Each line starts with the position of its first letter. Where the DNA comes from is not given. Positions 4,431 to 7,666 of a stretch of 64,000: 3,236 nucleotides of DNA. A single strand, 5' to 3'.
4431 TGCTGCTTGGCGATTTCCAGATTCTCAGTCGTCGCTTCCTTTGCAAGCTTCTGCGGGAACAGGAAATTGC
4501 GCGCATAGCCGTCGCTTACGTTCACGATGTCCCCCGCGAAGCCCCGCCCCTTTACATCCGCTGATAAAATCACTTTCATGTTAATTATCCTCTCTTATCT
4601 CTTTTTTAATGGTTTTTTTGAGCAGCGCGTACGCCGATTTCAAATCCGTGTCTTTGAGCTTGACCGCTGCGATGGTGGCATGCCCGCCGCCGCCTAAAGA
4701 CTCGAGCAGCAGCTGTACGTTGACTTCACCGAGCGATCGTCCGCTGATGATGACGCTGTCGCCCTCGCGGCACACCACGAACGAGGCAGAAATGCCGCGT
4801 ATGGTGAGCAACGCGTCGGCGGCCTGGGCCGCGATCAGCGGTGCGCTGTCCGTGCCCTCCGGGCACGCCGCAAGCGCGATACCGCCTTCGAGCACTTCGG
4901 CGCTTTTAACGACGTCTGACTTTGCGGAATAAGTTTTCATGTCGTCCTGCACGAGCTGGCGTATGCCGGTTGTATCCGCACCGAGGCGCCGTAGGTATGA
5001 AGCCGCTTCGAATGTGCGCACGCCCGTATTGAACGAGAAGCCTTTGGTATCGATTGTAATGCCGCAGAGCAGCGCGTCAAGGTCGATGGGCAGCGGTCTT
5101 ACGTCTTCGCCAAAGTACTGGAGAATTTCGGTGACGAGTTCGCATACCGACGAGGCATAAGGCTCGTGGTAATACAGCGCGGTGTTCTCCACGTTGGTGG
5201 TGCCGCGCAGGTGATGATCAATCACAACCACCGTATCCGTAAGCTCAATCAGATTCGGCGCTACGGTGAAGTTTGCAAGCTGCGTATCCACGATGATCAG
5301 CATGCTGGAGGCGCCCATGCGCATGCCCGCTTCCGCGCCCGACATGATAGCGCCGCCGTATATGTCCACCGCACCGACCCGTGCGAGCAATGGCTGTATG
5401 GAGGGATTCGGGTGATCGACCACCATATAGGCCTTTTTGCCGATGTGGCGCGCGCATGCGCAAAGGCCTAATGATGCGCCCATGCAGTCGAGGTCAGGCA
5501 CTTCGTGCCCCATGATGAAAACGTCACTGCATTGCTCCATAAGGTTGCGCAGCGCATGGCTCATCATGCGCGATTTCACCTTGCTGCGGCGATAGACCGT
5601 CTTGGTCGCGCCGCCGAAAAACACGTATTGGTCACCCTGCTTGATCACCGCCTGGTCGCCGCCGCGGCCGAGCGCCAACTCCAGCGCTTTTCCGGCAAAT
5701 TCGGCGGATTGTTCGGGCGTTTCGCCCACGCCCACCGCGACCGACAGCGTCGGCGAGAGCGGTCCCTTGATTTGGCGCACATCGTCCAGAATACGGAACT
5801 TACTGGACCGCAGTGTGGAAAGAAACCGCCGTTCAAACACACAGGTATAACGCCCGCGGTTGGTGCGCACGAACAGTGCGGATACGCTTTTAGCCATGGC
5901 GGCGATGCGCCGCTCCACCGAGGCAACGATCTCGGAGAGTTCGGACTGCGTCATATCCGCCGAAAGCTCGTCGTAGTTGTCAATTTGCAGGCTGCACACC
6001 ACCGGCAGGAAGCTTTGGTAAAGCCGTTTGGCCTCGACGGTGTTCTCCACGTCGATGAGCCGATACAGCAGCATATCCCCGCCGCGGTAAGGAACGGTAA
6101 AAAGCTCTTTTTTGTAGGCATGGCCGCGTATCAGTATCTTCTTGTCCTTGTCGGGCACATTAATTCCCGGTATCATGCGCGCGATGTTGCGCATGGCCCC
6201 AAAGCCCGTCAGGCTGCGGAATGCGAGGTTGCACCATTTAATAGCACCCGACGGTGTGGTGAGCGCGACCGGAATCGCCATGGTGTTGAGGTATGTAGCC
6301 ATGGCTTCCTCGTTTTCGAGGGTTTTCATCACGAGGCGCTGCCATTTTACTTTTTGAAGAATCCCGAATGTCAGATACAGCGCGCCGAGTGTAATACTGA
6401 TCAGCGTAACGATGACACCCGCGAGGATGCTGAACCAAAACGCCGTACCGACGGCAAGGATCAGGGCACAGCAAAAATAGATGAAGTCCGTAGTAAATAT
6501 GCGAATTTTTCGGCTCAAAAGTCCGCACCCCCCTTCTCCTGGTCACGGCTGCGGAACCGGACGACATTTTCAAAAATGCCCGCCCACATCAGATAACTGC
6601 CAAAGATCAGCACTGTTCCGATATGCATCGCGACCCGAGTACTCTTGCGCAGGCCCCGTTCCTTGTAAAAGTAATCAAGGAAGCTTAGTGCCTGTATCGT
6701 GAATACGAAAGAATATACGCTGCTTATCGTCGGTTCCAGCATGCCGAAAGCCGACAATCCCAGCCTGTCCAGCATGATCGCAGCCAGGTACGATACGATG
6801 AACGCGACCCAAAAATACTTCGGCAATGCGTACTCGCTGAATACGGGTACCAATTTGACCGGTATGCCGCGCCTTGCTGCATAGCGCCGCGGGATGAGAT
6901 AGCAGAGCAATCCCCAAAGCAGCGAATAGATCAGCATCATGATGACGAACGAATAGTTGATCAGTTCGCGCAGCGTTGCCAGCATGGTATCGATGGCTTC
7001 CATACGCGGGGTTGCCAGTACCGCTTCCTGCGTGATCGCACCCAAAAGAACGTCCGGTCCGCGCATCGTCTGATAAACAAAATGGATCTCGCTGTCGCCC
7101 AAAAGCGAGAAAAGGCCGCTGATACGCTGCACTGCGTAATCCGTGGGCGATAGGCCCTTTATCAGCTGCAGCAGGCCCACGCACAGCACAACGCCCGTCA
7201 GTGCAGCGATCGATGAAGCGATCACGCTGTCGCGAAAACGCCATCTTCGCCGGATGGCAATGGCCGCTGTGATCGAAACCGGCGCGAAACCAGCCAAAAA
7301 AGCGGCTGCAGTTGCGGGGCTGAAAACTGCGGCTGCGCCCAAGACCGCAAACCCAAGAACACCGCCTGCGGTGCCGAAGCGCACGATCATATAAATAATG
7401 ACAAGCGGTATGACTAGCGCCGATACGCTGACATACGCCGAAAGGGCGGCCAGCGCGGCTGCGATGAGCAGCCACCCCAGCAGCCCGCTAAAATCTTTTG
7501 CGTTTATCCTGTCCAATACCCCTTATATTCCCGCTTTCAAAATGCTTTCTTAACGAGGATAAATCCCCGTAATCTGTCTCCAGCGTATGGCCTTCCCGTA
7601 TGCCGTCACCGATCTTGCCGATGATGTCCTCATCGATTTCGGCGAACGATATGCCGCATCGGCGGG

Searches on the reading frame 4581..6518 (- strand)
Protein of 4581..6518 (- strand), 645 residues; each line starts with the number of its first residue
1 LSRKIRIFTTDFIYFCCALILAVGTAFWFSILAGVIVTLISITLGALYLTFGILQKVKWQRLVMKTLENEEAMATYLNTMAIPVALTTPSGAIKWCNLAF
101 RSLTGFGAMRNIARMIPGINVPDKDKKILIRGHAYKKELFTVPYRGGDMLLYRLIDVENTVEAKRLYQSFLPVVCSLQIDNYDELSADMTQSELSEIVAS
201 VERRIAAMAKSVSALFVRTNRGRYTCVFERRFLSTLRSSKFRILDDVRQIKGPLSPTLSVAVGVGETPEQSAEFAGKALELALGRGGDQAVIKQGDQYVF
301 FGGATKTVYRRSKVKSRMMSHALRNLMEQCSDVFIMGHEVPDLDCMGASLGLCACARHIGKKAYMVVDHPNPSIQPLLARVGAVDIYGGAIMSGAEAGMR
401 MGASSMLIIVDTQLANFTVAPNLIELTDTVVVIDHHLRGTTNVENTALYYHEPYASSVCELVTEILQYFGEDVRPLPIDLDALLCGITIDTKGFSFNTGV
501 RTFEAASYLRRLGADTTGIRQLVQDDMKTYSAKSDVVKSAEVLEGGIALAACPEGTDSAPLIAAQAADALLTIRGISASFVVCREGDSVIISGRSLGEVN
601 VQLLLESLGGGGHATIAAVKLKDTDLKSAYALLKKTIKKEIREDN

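Call 50: search_protein_families(library=pfam, proteins=[window:4581-6518:-])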
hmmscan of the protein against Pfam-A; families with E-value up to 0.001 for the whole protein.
window:4581-6518:- (645 aa): 3 families
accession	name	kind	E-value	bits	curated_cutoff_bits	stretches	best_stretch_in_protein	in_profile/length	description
PF24898.2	GGDEF_GdpP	-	9e-22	78.1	30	1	177-297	1-123/126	Cyclic-di-AMP phosphodiesterase GdpP-like, GGDEF domain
PF01368.27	DHH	-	4.8e-21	75.8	28.1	1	333-487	2-125/125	DHH family, N-terminal domain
PF02272.25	DHHA1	-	2.6e-10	41.1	25.9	1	558-638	13-101/102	DHHA1 domain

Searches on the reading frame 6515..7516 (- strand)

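Call 50: search_protein_families(library=pfam, proteins=[window:6515-7516:-])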
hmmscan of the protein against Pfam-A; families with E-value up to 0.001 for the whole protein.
window:6515-7516:- (333 aa): 1 family
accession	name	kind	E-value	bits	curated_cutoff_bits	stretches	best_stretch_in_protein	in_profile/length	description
PF09991.14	DUF2232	-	1.6e-16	60.8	27.8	2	173-311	144-280/290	Predicted membrane protein (DUF2232)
